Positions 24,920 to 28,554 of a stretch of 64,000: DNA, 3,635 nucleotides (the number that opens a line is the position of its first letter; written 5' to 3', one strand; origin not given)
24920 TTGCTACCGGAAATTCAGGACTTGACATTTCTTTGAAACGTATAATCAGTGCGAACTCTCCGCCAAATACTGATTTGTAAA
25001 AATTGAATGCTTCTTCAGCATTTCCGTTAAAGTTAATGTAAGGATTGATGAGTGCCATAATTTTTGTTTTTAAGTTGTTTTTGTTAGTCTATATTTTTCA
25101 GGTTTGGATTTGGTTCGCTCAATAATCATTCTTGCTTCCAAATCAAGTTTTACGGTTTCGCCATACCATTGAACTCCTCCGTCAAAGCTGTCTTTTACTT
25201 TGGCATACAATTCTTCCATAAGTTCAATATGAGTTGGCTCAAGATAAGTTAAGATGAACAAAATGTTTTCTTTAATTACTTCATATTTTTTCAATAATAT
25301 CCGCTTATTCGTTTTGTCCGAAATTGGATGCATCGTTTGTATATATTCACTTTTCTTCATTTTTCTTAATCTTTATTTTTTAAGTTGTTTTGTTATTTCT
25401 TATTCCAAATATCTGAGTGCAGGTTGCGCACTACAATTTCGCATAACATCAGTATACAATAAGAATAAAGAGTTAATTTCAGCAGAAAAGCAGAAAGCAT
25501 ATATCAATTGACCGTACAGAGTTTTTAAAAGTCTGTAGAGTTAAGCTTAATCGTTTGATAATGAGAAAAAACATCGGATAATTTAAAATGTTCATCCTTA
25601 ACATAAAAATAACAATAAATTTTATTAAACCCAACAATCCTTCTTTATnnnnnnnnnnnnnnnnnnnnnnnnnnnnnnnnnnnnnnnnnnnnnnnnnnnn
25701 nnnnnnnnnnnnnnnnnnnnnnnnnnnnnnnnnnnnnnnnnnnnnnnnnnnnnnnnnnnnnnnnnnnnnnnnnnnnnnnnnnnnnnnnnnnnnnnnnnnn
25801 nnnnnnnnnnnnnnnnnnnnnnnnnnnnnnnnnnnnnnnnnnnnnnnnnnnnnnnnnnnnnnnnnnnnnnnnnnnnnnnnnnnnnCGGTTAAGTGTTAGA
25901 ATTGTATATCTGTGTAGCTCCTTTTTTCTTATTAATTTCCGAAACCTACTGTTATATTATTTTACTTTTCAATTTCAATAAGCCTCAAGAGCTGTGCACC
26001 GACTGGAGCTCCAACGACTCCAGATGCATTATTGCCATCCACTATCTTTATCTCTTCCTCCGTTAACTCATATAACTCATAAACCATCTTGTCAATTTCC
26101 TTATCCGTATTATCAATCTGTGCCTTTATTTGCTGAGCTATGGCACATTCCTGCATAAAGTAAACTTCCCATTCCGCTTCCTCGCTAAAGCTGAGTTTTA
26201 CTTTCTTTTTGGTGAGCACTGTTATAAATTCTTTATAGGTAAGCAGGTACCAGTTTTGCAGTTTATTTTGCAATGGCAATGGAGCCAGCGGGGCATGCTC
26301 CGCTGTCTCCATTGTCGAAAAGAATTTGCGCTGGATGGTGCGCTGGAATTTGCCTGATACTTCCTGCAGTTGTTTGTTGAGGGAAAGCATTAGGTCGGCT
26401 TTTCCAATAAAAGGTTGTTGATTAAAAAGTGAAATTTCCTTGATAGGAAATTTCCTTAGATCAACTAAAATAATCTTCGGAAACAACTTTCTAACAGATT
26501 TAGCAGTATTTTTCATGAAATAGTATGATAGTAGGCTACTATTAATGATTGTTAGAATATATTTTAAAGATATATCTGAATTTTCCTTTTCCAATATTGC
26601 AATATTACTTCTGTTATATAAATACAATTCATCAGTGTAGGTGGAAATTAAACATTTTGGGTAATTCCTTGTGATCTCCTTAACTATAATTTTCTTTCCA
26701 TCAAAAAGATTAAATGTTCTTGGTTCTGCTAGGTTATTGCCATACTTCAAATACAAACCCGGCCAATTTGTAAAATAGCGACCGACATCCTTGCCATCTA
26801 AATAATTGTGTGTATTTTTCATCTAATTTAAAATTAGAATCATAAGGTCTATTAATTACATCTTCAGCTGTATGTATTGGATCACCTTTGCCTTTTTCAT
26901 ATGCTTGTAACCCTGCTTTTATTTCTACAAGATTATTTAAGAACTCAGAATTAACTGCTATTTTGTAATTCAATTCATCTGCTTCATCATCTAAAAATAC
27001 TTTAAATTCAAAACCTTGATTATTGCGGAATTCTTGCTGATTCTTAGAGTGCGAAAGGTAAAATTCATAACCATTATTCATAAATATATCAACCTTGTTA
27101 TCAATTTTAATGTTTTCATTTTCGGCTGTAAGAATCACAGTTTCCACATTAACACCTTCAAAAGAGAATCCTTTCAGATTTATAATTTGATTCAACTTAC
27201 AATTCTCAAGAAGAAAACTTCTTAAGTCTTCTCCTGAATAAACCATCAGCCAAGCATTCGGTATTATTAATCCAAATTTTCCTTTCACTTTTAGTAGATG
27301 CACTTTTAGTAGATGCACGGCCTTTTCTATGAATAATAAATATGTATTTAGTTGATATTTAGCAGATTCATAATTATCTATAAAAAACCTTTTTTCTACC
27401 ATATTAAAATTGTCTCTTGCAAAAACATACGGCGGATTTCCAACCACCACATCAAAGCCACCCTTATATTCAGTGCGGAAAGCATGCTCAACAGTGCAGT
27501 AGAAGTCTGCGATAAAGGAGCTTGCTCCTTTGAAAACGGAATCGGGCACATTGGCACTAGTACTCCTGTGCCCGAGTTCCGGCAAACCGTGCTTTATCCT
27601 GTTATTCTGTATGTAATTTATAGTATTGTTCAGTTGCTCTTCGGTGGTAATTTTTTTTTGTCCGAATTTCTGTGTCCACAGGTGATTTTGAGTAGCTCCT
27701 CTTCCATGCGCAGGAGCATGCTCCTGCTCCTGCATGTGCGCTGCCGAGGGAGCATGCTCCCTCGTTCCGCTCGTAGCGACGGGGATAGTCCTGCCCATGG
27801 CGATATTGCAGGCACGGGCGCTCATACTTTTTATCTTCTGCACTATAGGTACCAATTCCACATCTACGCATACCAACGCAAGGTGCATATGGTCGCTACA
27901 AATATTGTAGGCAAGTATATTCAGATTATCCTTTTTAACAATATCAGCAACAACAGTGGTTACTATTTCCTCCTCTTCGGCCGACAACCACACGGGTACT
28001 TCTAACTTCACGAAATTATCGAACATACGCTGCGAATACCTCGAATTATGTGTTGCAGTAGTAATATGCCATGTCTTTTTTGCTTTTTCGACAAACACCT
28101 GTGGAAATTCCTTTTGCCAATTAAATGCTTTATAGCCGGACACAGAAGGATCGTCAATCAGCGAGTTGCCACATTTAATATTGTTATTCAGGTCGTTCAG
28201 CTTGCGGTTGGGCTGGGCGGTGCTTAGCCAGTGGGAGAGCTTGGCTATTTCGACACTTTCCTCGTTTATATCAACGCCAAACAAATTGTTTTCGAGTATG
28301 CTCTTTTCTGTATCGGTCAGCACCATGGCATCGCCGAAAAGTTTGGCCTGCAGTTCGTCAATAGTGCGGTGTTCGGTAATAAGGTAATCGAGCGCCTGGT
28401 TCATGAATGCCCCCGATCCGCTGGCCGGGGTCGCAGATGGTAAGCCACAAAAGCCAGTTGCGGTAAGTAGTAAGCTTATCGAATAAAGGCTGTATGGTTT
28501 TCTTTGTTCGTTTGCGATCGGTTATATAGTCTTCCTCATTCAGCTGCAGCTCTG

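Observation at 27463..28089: HUH/Y1 (RAYT / IS200-like) transposase domain nested in-frame inside the methyltransferase core of a type IIG RM enzyme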

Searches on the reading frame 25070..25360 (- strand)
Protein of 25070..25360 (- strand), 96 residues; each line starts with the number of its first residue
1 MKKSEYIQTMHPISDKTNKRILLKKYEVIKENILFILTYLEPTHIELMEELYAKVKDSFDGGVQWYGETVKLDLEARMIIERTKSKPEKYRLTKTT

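Call 62: search_protein_families(library=pfam, proteins=[window:25070-25360:-], max_evalue=0.001)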
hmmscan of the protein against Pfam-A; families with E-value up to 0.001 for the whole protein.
window:25070-25360:- (96 aa): 1 family
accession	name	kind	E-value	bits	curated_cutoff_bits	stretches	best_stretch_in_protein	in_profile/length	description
PF22278.2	DUF6958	-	1.6e-21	76.9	27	1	7-90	2-90/90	Family of unknown function (DUF6958)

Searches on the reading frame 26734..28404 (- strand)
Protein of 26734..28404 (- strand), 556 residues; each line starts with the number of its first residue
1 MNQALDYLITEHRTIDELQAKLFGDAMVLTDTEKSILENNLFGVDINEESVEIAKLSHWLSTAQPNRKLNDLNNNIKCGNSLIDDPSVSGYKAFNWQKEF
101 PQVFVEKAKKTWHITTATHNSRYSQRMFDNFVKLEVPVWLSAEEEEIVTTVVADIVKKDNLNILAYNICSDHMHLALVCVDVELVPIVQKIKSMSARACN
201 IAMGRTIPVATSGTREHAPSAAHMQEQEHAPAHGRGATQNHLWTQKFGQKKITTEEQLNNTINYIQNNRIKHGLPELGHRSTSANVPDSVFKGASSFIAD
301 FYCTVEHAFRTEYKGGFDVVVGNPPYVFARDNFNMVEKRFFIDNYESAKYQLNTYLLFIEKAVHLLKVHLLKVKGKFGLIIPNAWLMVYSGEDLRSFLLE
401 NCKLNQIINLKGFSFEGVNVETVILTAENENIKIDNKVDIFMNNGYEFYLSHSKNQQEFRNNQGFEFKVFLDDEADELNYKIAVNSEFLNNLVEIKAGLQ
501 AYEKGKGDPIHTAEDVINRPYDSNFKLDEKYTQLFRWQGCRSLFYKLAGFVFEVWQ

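Call 4: search_protein_families(library=pfam, proteins=[window:26734-28404:-], max_evalue=1)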
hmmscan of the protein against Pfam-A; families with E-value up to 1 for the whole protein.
window:26734-28404:- (556 aa): 4 families
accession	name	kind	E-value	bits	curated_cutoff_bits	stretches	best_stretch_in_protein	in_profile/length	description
PF07669.17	Eco57I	-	1.9e-40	139.2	25.3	2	238-412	16-167/171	Eco57I restriction-modification methylase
PF01797.21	Y1_Tnp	-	1.1e-09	38.9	23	1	140-200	20-81/121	Transposase IS200 like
PF02384.22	N6_Mtase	-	1.3e-09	38.2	20.4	1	313-466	122-267/311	N-6 DNA Methylase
PF20473.4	MmeI_Mtase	-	0.0014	18.3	27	1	7-77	33-101/259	MmeI, DNA-methyltransferase domain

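Call 61: search_protein_families(library=padloc, proteins=[window:26734-28404:-], max_evalue=0.00001)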
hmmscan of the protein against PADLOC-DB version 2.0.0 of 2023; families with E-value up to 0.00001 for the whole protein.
window:26734-28404:- (556 aa): 45 families (the best 25 are shown)
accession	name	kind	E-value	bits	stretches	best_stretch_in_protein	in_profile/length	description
PDLC03609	REase_MTase_IIG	-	3.5e-58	195.3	2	1-109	450-558/1066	Type IIG restriction enzyme-methyltransferase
PDLC03604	REase_MTase_IIG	-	8.4e-27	91.6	2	314-500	532-721/1011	Type IIG restriction enzyme-methyltransferase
PDLC03612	REase_MTase_IIG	-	8.2e-24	81.9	2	316-523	806-1014/1247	Type IIG restriction enzyme-methyltransferase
PDLC03629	REase_MTase_IIG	-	6.2e-21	72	2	4-91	452-542/1182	Type IIG restriction enzyme-methyltransferase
PDLC03335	MTase_II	-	1.6e-17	61.4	1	313-430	192-305/607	Type II methyltransferase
PDLC03596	REase_MTase_IIG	-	1.8e-17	60.7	1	313-431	708-821/1148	Type IIG restriction enzyme-methyltransferase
PDLC02643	DrmMI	-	5e-17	59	1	28-98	662-732/1347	DrmMI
PDLC02521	PglX|PglXI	-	5.8e-17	58.9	1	316-433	481-593/1174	PglX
PDLC03267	MTase_II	-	1.6e-14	51.8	1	292-439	86-226/539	Type II methyltransferase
PDLC03600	REase_MTase_IIG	-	2.9e-14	50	1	316-429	496-601/1205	Type IIG restriction enzyme-methyltransferase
PDLC02638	DrmMI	-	2.2e-12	44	1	35-83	668-716/935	DrmMI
PDLC03348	MTase_II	-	2.5e-12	44.2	1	314-475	344-495/727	Type II methyltransferase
PDLC02525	PglX|PglXI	-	2.7e-12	44.1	1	315-428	454-559/607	PglX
PDLC03601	REase_MTase_IIG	-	3.3e-12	43.1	1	316-427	673-779/1110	Type IIG restriction enzyme-methyltransferase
PDLC02527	PglX|PglXI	-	6.3e-12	42.1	1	316-440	556-669/1332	PglX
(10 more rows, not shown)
